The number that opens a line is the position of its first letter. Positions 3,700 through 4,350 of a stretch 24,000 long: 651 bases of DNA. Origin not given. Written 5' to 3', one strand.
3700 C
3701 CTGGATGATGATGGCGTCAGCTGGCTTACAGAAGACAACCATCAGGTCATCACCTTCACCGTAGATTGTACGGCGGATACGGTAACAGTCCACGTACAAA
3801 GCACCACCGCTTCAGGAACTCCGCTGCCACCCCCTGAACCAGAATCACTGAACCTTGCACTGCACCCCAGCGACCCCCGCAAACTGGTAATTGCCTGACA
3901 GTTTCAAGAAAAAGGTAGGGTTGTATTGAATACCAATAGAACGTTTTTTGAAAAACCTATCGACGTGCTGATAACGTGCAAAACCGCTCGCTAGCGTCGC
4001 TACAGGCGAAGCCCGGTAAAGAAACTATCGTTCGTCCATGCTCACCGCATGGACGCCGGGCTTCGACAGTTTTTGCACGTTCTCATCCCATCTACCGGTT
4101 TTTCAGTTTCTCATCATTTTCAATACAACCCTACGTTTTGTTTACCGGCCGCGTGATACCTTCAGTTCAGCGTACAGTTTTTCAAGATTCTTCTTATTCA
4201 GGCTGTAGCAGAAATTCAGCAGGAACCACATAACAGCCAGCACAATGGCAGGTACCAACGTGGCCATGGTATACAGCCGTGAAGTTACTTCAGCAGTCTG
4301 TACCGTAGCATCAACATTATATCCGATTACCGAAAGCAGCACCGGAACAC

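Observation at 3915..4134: A ~220-bp rod-like palindromic element exactly fills the gap between two convergent sugar-utilisation genes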

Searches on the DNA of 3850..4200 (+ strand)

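Call 8: search_rna_families(source=window, start=3850, end=4200, threshold=evalue, max_evalue=10)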
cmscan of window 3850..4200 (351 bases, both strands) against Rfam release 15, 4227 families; matches with E-value up to 10: 1.
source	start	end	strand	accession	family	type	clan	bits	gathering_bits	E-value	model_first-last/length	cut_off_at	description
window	4058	4151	-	RF00105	SNORD115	Gene; snRNA; snoRNA; CD-box;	-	14.8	39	6.4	1-82/82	no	Small nucleolar RNA SNORD115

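Call 52: build_rna_model(alignment_id=A3)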
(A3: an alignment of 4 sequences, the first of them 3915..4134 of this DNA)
Model R1 built from alignment A3 (4 sequences, 235 columns); structure: RNAalifold consensus.
model positions 220; base pairs 71; branch points 2; effective number of sequences 0.97; information 0.589 bits per position. Calibrated on 0.2 Mb of random sequence (short: E-values are rough).
structure used (alignment columns):
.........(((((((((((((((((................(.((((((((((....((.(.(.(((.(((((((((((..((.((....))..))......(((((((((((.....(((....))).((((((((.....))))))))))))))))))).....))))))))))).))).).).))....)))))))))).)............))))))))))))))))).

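Call 53: search_with_rna_model(model_id=R1, sources=[window, L001, L002, L003, L004, L005, L006, L007, L008, L009, L010], max_evalue=10)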
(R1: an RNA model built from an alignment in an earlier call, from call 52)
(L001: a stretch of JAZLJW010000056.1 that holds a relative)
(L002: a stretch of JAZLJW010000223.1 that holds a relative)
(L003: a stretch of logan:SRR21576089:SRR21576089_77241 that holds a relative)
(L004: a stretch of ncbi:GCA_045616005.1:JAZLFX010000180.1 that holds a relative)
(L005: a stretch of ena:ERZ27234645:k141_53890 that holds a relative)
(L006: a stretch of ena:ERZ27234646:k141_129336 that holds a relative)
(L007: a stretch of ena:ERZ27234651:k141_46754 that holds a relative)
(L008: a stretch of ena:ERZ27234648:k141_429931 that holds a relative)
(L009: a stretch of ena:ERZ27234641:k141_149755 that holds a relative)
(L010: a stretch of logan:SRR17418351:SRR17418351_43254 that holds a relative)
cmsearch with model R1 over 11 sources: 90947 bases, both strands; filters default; matches with E-value up to 10: 16.
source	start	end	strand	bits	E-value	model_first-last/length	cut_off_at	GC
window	3915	4134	+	258.9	5.2e-51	1-220/220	no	0.47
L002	3065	3285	+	243.7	6.4e-48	1-220/220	no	0.49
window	6797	7018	+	237.5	1.2e-46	1-220/220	no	0.44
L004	11409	11602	+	185.6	4e-36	1-220/220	no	0.46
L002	3286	3602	+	181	3.4e-35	1-220/220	no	0.45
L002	85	401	+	173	1.5e-33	1-220/220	no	0.49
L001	1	114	+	104.1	1.4e-19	107-220/220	5'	0.47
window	3915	4134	-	71.5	5.7e-13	1-220/220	no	0.47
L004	11409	11602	-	65.9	8e-12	1-220/220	no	0.46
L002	3065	3285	-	60.1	1.2e-10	1-220/220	no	0.49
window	6797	7018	-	56.8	5.7e-10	1-220/220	no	0.44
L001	1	114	-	16.9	0.071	1-120/220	3'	0.47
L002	3425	3460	-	14.7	0.2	1-220/220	no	0.53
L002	227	262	-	14.6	0.2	1-220/220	no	0.53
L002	3472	3535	-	11.4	0.92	88-151/220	no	0.55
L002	301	322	-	8.3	3.8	119-140/220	no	0.64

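Call 56: search_with_rna_model(model_id=R1, sources=[L011], max_evalue=10, show_alignments=2)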
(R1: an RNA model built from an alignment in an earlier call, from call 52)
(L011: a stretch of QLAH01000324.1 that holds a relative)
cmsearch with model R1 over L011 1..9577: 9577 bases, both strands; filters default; matches with E-value up to 10: 1.
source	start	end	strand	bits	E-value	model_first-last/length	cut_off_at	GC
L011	1067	1103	-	14.3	0.025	1-220/220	no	0.57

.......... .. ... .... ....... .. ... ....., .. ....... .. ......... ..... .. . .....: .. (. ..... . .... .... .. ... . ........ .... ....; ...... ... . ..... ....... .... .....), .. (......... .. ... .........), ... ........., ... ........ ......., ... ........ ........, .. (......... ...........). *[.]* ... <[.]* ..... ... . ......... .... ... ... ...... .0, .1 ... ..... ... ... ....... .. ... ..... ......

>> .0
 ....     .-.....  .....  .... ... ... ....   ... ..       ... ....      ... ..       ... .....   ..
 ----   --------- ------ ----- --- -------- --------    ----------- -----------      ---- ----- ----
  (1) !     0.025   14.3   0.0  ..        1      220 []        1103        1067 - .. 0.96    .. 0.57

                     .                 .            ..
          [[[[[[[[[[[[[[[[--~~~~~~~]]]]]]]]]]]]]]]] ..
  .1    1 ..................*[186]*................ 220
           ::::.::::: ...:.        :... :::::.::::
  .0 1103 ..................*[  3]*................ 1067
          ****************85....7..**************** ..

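Call 69: search_dna_similar(query=window:3915-4134:+, collection=plasmids, mode=distant, max_evalue=0.01)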
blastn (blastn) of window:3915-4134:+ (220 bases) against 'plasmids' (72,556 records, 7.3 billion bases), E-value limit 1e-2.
No match.

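Call 70: search_dna_similar(query=window:3915-4134:+, collection=phages, mode=distant, max_evalue=0.01)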
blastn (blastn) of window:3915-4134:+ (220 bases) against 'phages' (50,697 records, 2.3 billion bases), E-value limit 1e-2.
No match.

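Call 71: search_with_rna_model(model_id=R1, sources=[window, L001, L004, L003], filters=off, max_evalue=5)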
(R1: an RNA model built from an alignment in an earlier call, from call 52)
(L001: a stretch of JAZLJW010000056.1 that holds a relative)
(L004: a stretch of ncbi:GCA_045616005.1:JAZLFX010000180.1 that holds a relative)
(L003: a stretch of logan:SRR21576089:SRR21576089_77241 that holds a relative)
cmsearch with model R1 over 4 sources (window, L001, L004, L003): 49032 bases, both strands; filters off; matches with E-value up to 5: 35.
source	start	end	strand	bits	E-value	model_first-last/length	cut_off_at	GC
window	3915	4134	+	258.9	2.8e-51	1-220/220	no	0.47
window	6797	7018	+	237.5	6.4e-47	1-220/220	no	0.44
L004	11409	11602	+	185.5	2.3e-36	1-220/220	no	0.46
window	3915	4134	-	71.5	3e-13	1-220/220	no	0.47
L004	11409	11602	-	65.9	4.3e-12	1-220/220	no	0.46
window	6797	7018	-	56.8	3.1e-10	1-220/220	no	0.44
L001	1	34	+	33.2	1.9e-05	107-140/220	no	0.53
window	11627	11666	-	17.2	0.033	1-220/220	no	0.43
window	11627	11666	+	17.1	0.035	1-220/220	no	0.43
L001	5423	5468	-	11.8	0.41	1-220/220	no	0.5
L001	6793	6992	+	11.4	0.5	1-220/220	no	0.49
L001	975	1052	+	11.2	0.54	1-220/220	no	0.5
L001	6891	6923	-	10.4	0.77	1-220/220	no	0.52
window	6527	6623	+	10.4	0.79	1-220/220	no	0.33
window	9696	9796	-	10.2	0.84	1-220/220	no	0.4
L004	9883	9914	+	8.7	1.7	1-220/220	no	0.41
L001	14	35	-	8.3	2.1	119-140/220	no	0.64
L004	11654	11754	-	7.7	2.8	1-220/220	no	0.51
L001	5513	5554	-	7.6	2.9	1-220/220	no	0.33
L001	7434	7521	-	7.3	3.4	1-220/220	no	0.43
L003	994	1125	+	7.2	3.6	1-220/220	no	0.34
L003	3824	3928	+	7.1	3.7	1-220/220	no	0.31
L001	5426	5465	+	7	3.9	1-220/220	no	0.52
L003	1843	1904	-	6.8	4.3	1-220/220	no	0.32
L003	3011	3104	-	6.7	4.3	1-220/220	no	0.35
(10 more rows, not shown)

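Call 83: search_with_rna_model(model_id=R1, sources=[L014, L012, L013], filters=off, max_evalue=5)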
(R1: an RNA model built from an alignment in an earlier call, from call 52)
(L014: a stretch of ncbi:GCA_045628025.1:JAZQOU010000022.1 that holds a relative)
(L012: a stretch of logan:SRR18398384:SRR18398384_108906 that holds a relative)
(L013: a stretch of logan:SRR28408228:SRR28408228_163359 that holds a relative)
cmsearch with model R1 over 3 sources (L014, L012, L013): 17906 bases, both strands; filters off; matches with E-value up to 5: 56.
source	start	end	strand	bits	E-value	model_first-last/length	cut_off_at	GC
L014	513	553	+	17.1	0.012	1-220/220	no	0.32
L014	11751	11963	-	14.1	0.051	1-220/220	no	0.45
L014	513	553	-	13.2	0.077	1-220/220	no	0.32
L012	1112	1189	+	12.2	0.12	1-220/220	no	0.27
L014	11749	11965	+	11.2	0.2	1-220/220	no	0.46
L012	1112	1189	-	10.9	0.23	1-220/220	no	0.27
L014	6596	6665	-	8.7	0.64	1-220/220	no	0.29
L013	1322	1399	-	8.5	0.68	1-220/220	no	0.24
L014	9756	9779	+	8.4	0.73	1-220/220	no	0.67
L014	4119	4149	+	8.2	0.81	1-220/220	no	0.26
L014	3197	3288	+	8.1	0.82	1-220/220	no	0.26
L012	1370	1443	-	7.9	0.91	1-220/220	no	0.24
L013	436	526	-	7.8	0.97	1-220/220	no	0.31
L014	10127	10181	+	7.5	1.1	1-220/220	no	0.35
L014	4945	5004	-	7.4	1.2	1-220/220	no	0.32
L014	1645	1707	+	7.3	1.2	1-220/220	no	0.22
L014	1362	1396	-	6.9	1.4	1-220/220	no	0.2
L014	9756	9779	-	6.9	1.5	1-220/220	no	0.67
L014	10650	10739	-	6.9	1.5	1-220/220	no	0.34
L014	5418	5466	-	6.9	1.5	1-220/220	no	0.29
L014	11391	11478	-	6.8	1.6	1-220/220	no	0.4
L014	4119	4149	-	6.6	1.7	1-220/220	no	0.26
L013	1322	1399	+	6.6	1.7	1-220/220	no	0.24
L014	4493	4602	-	6.4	1.9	1-220/220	no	0.31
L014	8724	8777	+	6.4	1.9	1-220/220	no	0.33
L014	329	351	+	6.1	2.1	1-220/220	no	0.39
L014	12084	12119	-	6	2.2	1-220/220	no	0.67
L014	2441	2501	+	6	2.3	1-220/220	no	0.31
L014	3211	3286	-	5.9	2.3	1-220/220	no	0.26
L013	2136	2209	+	5.9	2.3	1-220/220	no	0.26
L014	329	351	-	5.8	2.5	1-220/220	no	0.39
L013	1640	1748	-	5.7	2.5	1-220/220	no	0.41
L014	577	636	-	5.6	2.7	1-220/220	no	0.23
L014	7756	7857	-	5.6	2.7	1-220/220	no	0.36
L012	2099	2156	+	5.6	2.7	1-220/220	no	0.33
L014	11697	11728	+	5.5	2.8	1-220/220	no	0.53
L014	6886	6954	+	5.2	3.2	1-220/220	no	0.36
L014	1362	1396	+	5.2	3.3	1-220/220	no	0.2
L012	854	955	+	5.1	3.3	1-220/220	no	0.28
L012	1770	1901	-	5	3.6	1-220/220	no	0.44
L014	11347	11421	+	4.9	3.8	1-220/220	no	0.4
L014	6051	6111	+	4.8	3.9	1-220/220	no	0.3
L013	1425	1507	-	4.7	4.1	1-220/220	no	0.34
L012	2296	2416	-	4.7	4.1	1-220/220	no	0.38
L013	1788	1887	+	4.7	4.2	1-220/220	no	0.3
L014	5490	5512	+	4.7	4.2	1-220/220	no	0.52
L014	11041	11115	+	4.7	4.2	1-220/220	no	0.28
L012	186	232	+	4.7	4.2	1-220/220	no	0.28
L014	4448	4513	+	4.6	4.2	1-220/220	no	0.18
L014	9791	9827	+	4.6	4.3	1-220/220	no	0.49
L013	2100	2129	-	4.6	4.3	1-220/220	no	0.3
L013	1866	1932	-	4.5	4.4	1-220/220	no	0.34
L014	1645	1707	-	4.5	4.5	1-220/220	no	0.22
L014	8264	8326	+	4.5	4.6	1-220/220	no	0.32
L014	12977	13027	+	4.4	4.6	1-220/220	no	0.31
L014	365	408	-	4.4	4.8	1-220/220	no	0.11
